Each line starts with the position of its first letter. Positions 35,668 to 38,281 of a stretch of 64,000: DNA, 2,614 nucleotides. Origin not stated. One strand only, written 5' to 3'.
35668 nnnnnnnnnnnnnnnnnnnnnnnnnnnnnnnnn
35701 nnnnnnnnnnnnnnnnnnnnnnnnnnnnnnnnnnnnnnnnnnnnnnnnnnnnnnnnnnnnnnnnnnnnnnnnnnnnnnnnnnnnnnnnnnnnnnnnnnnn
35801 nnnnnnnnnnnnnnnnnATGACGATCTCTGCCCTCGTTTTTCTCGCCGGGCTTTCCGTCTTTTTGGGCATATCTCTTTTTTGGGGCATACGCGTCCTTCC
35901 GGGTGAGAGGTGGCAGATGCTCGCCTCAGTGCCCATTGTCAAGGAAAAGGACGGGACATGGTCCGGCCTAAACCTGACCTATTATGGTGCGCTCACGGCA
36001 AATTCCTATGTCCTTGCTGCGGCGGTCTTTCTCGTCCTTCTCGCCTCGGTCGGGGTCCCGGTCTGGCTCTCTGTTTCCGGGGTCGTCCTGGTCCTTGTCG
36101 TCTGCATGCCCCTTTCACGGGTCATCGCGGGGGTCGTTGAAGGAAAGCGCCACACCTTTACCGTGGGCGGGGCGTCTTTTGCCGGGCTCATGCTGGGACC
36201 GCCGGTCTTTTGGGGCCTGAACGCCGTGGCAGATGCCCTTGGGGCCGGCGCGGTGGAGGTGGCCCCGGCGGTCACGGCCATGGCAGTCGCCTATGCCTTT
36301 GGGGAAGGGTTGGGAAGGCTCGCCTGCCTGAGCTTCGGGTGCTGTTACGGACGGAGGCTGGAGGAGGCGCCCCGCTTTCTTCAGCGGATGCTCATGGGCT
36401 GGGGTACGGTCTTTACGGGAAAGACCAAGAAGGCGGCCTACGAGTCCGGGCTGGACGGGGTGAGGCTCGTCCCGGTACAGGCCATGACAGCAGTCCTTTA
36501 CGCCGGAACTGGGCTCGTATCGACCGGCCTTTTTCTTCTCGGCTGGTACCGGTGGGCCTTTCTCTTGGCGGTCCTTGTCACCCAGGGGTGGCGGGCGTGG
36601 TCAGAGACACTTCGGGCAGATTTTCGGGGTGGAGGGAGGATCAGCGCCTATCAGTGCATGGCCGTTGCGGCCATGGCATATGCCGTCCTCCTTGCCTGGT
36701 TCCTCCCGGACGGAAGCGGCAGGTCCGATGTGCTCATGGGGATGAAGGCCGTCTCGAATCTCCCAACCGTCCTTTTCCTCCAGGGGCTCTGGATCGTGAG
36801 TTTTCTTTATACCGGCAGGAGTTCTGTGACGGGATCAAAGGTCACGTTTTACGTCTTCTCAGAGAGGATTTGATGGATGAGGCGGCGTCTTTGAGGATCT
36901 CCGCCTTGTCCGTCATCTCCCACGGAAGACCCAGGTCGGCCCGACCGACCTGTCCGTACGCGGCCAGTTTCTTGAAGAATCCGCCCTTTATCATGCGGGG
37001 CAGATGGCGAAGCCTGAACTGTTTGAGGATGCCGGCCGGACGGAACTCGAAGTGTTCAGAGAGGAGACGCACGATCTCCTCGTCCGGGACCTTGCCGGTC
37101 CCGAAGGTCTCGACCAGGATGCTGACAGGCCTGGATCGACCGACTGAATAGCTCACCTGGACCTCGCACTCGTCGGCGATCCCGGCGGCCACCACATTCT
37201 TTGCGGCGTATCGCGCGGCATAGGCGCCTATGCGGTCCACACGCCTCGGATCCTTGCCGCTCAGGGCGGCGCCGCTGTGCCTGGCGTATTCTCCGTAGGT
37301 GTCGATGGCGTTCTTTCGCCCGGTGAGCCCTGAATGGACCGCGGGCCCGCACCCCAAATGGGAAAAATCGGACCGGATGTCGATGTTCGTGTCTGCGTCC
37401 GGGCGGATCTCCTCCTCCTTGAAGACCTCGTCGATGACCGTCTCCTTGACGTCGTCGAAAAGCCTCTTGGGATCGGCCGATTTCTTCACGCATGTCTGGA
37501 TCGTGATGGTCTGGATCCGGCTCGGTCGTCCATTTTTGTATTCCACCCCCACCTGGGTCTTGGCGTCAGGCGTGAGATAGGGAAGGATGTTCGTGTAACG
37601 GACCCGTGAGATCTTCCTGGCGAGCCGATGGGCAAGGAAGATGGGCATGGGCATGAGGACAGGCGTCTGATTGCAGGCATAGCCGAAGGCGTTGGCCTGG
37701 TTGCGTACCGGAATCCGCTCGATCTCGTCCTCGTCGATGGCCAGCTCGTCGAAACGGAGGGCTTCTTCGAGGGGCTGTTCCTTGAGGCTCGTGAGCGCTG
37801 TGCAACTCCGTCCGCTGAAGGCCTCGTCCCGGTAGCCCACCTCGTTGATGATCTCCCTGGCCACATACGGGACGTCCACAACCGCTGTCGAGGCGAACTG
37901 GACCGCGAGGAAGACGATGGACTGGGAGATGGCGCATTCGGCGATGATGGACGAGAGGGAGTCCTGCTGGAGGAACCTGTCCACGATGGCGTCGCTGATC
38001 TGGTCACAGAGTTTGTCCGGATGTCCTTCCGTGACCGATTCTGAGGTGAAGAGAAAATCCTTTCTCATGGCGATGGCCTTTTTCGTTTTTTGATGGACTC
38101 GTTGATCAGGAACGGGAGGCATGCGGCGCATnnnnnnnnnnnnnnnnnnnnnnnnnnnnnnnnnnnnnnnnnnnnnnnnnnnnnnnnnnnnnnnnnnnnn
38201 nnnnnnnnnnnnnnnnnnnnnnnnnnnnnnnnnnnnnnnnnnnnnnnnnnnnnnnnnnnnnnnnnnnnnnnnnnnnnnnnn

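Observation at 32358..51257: A ~19-kb phosphate-starvation supercluster: three Pho-box-fronted units around pstSCAB-phoU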

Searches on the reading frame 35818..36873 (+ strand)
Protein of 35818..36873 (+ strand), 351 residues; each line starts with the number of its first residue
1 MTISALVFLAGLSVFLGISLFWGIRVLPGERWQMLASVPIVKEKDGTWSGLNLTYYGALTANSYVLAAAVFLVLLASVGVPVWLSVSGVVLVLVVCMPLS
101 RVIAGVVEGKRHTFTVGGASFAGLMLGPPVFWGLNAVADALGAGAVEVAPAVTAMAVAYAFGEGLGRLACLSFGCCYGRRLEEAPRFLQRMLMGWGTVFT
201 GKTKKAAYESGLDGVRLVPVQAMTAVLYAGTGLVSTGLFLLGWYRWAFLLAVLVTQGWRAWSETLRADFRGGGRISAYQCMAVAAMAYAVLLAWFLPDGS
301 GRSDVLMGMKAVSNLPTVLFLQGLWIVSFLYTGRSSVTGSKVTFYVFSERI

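Call 6: search_protein_families(library=pfam, proteins=[window:35818-36873:+], max_evalue=0.01)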
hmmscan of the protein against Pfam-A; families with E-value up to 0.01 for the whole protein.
window:35818-36873:+ (351 aa): 1 family
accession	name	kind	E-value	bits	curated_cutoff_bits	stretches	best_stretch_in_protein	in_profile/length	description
PF01790.23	LGT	-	0.0024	17.7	24.9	1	117-294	82-239/240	Prolipoprotein diacylglyceryl transferase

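Call 15: search_protein_families(library=ncbifam, proteins=[window:35818-36873:+], max_evalue=0.01)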
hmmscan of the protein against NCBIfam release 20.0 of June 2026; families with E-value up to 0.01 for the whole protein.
window:35818-36873:+ (351 aa): 1 family
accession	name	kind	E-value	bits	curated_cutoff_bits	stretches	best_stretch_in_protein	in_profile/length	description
NF000778.0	PRK00052.3-4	equivalog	0.0018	18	334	0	158-183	120-145/252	prolipoprotein diacylglyceryl transferase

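Call 23: search_protein_families(library=pfam, proteins=[window:35818-36873:+], max_evalue=1)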
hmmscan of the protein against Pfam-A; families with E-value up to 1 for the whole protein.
window:35818-36873:+ (351 aa): 1 family
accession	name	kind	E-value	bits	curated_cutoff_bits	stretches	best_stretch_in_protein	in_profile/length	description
PF01790.23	LGT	-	0.0024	17.7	24.9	1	117-294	82-239/240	Prolipoprotein diacylglyceryl transferase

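Call 63: search_solved_structures(query=A2, max_evalue=10, show_alignments=1)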
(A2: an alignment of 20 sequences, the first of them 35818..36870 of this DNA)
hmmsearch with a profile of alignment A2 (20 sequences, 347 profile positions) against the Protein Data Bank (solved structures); distinct sequences matched with E-value up to 10: 1.
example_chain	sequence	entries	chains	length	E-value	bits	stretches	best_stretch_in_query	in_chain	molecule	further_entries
2ksd_A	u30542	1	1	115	0.06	15.6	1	75-142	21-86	Aerobic respiration control sensor protein arcB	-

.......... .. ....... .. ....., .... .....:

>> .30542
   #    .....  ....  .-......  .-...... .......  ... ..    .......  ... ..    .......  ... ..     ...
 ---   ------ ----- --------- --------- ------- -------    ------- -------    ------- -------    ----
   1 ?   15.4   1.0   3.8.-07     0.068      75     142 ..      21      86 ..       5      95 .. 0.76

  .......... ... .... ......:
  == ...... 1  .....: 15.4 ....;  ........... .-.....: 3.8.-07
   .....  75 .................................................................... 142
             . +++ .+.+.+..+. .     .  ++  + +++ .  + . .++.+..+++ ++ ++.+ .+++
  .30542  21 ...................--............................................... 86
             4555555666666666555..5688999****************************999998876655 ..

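Call 64: find_homologous_proteins(query=window:35818-36870:+, max_evalue=0.00001)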
Query window:35818-36870:+ (351 aa): 1535 proteins with E <= 0.00001 among 8000 candidates; the best 120 are listed.
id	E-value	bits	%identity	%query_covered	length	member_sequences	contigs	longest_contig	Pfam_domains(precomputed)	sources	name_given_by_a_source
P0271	3.8e-149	515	70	100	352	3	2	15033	PF01790.24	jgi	-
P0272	1.7e-115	404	57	100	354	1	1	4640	PF01790.24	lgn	-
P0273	8.3e-105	369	53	98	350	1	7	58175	PF01790.24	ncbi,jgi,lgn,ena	-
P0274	2.8e-104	367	52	97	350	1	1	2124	PF01790.24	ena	-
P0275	9.3e-104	366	53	98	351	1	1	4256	PF01790.24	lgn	-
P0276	2.2e-102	361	47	98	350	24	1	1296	PF01790.24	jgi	-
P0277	5.9e-102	360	47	98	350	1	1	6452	PF01790.24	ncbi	-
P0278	6.8e-102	359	50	98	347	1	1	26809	PF01790.24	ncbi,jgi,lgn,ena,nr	ncbi:MAG TPA: prolipoprotein diacylglyceryl transferase family protein [Syntrophales bacterium]|nr:p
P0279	1.0e-101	359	53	94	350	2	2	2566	-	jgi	jgi:hypothetical protein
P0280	1.6e-101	358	55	90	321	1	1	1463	PF01790.24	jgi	-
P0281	4.0e-101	357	50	98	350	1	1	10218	PF01790.24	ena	-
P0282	4.8e-101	357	51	99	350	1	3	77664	-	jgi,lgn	jgi:hypothetical protein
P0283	6.0e-101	356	47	98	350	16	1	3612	PF01790.24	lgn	-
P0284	6.9e-101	356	50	96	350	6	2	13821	PF01790.24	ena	-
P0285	8.4e-101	356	52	94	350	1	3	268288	PF01790.24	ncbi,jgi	-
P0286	8.5e-101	356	51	98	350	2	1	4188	PF01790.24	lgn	-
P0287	9.3e-101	356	53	99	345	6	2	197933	PF01790.24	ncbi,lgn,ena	-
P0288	9.9e-101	356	52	94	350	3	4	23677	PF01790.24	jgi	jgi:prolipoprotein diacylglyceryltransferase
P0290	1.6e-100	355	50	96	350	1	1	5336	PF01790.24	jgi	-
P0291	3.8e-100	354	48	98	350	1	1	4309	PF01790.24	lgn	-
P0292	3.8e-100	354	48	99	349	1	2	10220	PF01790.24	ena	-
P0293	4.1e-100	354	50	100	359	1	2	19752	PF01790.24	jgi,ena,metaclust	metaclust:\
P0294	5.0e-100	353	49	99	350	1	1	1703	PF01790.24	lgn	-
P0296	5.8e-100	353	51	99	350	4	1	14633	PF01790.24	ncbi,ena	-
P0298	6.7e-100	353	52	99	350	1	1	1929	PF01790.24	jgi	jgi:hypothetical protein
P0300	9.3e-100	352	52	95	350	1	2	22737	PF01790.24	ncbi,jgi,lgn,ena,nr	ncbi:MAG TPA: prolipoprotein diacylglyceryl transferase family protein [Geobacteraceae bacterium]|nr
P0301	1.3e-99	352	53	98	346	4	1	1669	PF01790.24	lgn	-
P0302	1.8e-99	351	49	96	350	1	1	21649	PF01790.24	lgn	-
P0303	1.9e-99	351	48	98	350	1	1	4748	PF01790.24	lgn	-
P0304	2.2e-99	351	50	98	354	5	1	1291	PF01790.24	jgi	jgi:prolipoprotein diacylglyceryltransferase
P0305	2.2e-99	351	50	96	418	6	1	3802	PF01790.24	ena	-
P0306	2.2e-99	351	48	94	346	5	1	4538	PF01790.24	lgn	-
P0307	2.5e-99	351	49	99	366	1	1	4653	PF01790.24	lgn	-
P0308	2.6e-99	351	50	97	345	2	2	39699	PF01790.24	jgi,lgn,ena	-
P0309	3.3e-99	351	49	96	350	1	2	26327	PF01790.24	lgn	-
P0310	4.7e-99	350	49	99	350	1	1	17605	PF01790.24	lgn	-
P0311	4.8e-99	350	49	99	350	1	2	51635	PF01790.24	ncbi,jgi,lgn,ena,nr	ncbi:MAG TPA: prolipoprotein diacylglyceryl transferase [Desulfuromonadales bacterium]|nr:prolipopro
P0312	4.9e-99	350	54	94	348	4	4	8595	PF01790.24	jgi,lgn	-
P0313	5.2e-99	350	49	96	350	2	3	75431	PF01790.24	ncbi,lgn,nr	ncbi:MAG: prolipoprotein diacylglyceryl transferase [Geobacter sp.]|nr:MAG: prolipoprotein diacylgly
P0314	5.8e-99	350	50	99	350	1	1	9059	PF01790.24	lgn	-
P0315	7.9e-99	349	49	96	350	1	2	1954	PF01790.24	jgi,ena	-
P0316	9.7e-99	349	48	99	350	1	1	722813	PF01790.24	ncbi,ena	-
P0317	1.1e-98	349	50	99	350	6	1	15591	PF01790.24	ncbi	-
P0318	1.2e-98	349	48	98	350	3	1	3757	PF01790.24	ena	-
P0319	1.5e-98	348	48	98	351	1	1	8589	PF01790.24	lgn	-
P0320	1.5e-98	348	48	97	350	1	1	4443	PF01790.24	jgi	jgi:hypothetical protein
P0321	1.6e-98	348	54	90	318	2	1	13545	PF01790.24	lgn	-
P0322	1.7e-98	348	51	98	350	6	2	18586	PF01790.24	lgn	-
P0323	1.8e-98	348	50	94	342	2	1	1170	PF01790.24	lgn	-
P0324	1.9e-98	348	50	99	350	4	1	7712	PF01790.24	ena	-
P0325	2.0e-98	348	51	99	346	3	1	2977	PF01790.24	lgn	-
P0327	2.1e-98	348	50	99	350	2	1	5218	PF01790.24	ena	-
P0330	2.8e-98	348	49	96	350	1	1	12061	PF01790.24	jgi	jgi:hypothetical protein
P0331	3.9e-98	347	50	98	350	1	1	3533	PF01790.24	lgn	-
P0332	3.9e-98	347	48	96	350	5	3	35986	PF01790.24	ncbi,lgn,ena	-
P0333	3.9e-98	347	49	98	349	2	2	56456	PF01790.24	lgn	-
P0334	4.1e-98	347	50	94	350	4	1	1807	PF01790.24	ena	-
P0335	4.1e-98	347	47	98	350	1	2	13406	PF01790.24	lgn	-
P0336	4.2e-98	347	49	99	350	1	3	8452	PF01790.24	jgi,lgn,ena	-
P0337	5.0e-98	347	53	98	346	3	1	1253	PF01790.24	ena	-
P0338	5.3e-98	347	48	96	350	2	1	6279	PF01790.24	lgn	-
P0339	5.7e-98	347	51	94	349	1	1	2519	PF01790.24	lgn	-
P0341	6.7e-98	346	50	94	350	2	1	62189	PF01790.24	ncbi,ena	-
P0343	7.1e-98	346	51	99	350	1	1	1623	PF01790.24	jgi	jgi:prolipoprotein diacylglyceryltransferase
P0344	7.1e-98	346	49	96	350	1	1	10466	PF01790.24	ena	-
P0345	8.5e-98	346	47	98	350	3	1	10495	PF01790.24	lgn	-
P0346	1.0e-97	346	50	94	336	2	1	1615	PF01790.24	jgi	jgi:hypothetical protein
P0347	1.5e-97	345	50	99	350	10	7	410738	PF01790.24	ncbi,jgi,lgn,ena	jgi:prolipoprotein diacylglyceryltransferase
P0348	1.5e-97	345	51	94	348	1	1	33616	PF01790.24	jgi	jgi:hypothetical protein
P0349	2.0e-97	345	46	98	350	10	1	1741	PF01790.24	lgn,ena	-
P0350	2.0e-97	345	49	96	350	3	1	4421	PF01790.24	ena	-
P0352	2.4e-97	344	48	96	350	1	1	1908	PF01790.24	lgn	-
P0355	3.1e-97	344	48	99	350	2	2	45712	PF01790.24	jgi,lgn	jgi:hypothetical protein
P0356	3.4e-97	344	49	96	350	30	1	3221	PF01790.24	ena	-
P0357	4.1e-97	344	53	98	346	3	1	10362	PF01790.24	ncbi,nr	ncbi:MAG TPA: prolipoprotein diacylglyceryl transferase family protein [Syntrophales bacterium]|nr:p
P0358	4.3e-97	344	50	96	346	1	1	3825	PF01790.24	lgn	-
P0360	4.5e-97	344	48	96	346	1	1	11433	PF01790.24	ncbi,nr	ncbi:MAG: prolipoprotein diacylglyceryl transferase [Deltaproteobacteria bacterium]|nr:prolipoprotei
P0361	4.8e-97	343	49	94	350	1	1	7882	PF01790.24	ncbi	-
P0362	5.4e-97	343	49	99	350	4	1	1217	PF01790.24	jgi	-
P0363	5.6e-97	343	51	98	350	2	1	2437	PF01790.24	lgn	-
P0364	6.1e-97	343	49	98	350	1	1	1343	PF01790.24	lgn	-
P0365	6.2e-97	343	46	98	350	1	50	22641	PF01790.24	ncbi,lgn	-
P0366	6.3e-97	343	50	94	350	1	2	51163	PF01790.24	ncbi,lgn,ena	-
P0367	6.8e-97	343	48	100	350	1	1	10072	PF01790.24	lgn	-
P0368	7.4e-97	343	50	99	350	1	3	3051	PF01790.24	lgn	-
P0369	9.0e-97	343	46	96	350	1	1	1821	PF01790.24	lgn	-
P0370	1.2e-96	342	47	99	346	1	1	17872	PF01790.24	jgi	jgi:prolipoprotein diacylglyceryltransferase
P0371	1.4e-96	342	49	94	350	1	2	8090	PF01790.24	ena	-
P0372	1.4e-96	342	47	98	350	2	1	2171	PF01790.24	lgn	-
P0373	1.4e-96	342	49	100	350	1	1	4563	PF01790.24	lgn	-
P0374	1.6e-96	342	47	96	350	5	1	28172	PF01790.24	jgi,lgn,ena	-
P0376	2.0e-96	341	49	98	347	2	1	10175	PF01790.24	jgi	-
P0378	2.6e-96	341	48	98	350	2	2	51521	PF01790.24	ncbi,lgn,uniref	ncbi:prolipoprotein diacylglyceryl transferase family protein [Desulfococcus sp.]|uniref:prolipoprot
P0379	2.7e-96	341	49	99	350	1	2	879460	PF01790.24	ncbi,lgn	-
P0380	2.8e-96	341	50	98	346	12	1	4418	PF01790.24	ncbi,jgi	jgi:prolipoprotein diacylglyceryltransferase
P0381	2.9e-96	341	45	98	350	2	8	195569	PF01790.24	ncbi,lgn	ncbi:MAG: prolipoprotein diacylglyceryl transferase [Candidatus Brocadia sp.]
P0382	3.2e-96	341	51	98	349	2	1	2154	PF01790.24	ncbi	-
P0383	3.2e-96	341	47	99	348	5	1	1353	PF01790.24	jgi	jgi:hypothetical protein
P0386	3.6e-96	341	49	94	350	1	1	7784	PF01790.24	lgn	-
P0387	3.8e-96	341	49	98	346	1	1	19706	PF01790.24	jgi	jgi:prolipoprotein diacylglyceryltransferase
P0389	4.9e-96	340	47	100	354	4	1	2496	PF01790.24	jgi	jgi:hypothetical protein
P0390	5.2e-96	340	48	96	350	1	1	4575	PF01790.24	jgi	jgi:hypothetical protein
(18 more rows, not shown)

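Call 73: predict_structure(alignment_id=A3)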
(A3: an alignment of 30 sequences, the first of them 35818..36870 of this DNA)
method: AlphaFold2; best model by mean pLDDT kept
length: 351 residues; sequences in the alignment: 30
mean_pLDDT: 88.6   pTM: 0.89
mean pLDDT of the five models: 88.6, 87.4, 86.0, 85.7, 84.8
residues with pLDDT >= 90: 230; 70-90: 94; 50-70: 19; < 50: 8
segments of 3 or more residues with pLDDT < 50: 339-342
pLDDT, mean of each block of 10 residues (from residue 1): 95 97 91 74 75 89 97 96 94 91 87 82 92 91 89 97 95 89 92 88 79 91 97 98 96 97 80 76 96 86 92 96 96 70 52 46
secondary structure, 60 per line:
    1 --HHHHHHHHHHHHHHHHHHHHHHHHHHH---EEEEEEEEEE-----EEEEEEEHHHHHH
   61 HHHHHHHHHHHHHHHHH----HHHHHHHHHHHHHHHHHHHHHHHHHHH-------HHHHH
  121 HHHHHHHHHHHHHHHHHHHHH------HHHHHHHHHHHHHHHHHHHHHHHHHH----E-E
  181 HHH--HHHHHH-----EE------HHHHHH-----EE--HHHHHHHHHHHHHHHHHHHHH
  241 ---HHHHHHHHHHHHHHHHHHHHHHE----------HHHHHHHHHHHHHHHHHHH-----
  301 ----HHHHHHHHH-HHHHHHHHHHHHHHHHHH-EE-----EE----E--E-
elements in order: H3-29 E33-42 E48-54 H55-77 H82-108 H116-141 H148-173 H186-191 H205-210 H220-240 H244-265 H277-295 H305-313 H315-332

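Call 76: fold_search(model_id=the predicted structure, library=pdb)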
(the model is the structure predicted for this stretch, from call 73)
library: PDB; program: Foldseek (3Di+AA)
matches with E <= 10: 251; with E <= 0.001: 0
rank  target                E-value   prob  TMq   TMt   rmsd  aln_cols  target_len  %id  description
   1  5azb                  6.9e-03  1.00  0.44  0.53   8.0       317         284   11  Crystal structure of Escherichia coli Lgt in complex with phosphatidylglycerol and the inhibitor palmitic acid (released 2016-01-27)
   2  8b71_A                2.3e-01  0.15  0.19  0.14  22.5       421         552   11  Upright KimA dimer with bound c-di-AMP from B. subtilis (released 2023-01-18)
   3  8e9i_M                3.3e-01  0.18  0.22  0.17  20.8       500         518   13  Mycobacterial respiratory complex I, semi-inserted quinone (released 2022-10-12)
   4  5oc9_B                5.9e-01  0.08  0.15  0.10  25.6       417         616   13  Crystal Structure of human TMEM16K / Anoctamin 10 (released 2018-07-25)
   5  8x84_A                6.1e-01  0.08  0.16  0.15  25.2       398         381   11  The cryo-EM structure of insect gustatory receptor Gr43a I418A from Drosophila melanogaster in complex with fructose a (released 2024-02-07)
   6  8x82_A                6.4e-01  0.05  0.11  0.10  25.2       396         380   10  The cryo-EM structure of insect gustatory receptor Gr43a I418A from Drosophila melanogaster (released 2024-02-07)
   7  8xpq_A                6.7e-01  0.08  0.15  0.07  20.8       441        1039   13  Structure of the sea urchin spSLC9C1 in state-2 w/o cAMP dimer (released 2024-07-17)
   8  5iwk                  7.4e-01  0.08  0.15  0.10  24.2       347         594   12  Structure of Transient Receptor Potential (TRP) channel TRPV6 (released 2016-06-15)
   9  4us4                  7.4e-01  0.06  0.16  0.14  24.7       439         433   11  Crystal Structure of the Bacterial NSS Member MhsT in an Occluded Inward-Facing State (lipidic cubic phase form) (released 2014-09-24)
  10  6u8y_X                7.7e-01  0.13  0.23  0.17  18.2       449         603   16  Structure of the membrane-bound sulfane sulfur reductase (MBS), an archaeal respiratory membrane complex (released 2020-09-09)
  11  6r65_A                8.4e-01  0.04  0.12  0.08  26.9       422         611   14  Crystal Structure of human TMEM16K / Anoctamin 10 (Form 2) (released 2019-05-01)
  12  9i60_B                9.2e-01  0.04  0.13  0.11  22.9       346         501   13  Transient activated state of BetP (released 2026-02-18)
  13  7a0y_A                1.2e+00  0.05  0.15  0.14  24.4       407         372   12  Structure of dimeric sodium proton antiporter NhaA K300R variant, at pH 8.2, crystallized with chimeric Fab antibodies (released 2022-02-23)
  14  7usx_A                1.2e+00  0.09  0.20  0.14  17.7       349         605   11  Structure of Contracted C. elegans TMC-1 complex (released 2022-10-19)
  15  8xq6                  1.3e+00  0.06  0.15  0.08  20.4       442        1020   14  Structure of the sea urchin spSLC9C1 in state-3 w/o cAMP protomer (released 2025-01-15)
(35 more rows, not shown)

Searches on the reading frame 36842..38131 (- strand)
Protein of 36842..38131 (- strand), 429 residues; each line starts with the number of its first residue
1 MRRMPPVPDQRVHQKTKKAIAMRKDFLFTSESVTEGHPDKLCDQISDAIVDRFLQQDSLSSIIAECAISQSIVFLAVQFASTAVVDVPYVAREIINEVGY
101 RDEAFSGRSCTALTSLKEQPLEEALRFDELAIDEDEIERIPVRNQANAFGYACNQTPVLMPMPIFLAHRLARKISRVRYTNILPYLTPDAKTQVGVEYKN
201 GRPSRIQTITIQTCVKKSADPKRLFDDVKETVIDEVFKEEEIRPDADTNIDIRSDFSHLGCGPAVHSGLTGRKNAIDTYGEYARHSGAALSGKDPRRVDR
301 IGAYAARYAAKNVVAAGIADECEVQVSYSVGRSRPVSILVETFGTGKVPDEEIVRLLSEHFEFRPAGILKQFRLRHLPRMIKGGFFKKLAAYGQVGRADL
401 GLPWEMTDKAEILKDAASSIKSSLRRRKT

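Call 6: search_protein_families(library=pfam, proteins=[window:36842-38131:-], max_evalue=0.01)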
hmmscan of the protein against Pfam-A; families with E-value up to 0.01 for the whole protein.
window:36842-38131:- (429 aa): 3 families
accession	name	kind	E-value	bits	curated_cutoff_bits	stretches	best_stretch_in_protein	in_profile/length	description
PF02773.21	S-AdoMet_synt_C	-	1.9e-52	177.3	25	1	262-405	3-137/138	S-adenosylmethionine synthetase, C-terminal domain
PF02772.21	S-AdoMet_synt_M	-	4.1e-32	111.3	29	1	142-252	4-114/120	S-adenosylmethionine synthetase, central domain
PF00438.25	S-AdoMet_synt_N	-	1.9e-31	109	33.1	1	26-119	2-97/99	S-adenosylmethionine synthetase, N-terminal domain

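Call 61: search_protein_families(library=ncbifam, proteins=[window:36842-38068:-], max_evalue=1e-10)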
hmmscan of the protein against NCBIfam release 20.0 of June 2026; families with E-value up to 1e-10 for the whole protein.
window:36842-38068:- (408 aa): 1 family
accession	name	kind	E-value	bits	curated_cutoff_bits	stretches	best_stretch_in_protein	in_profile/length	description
TIGR01034.1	metK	equivalog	2.1e-105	352.7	309.4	1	6-395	1-376/377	methionine adenosyltransferase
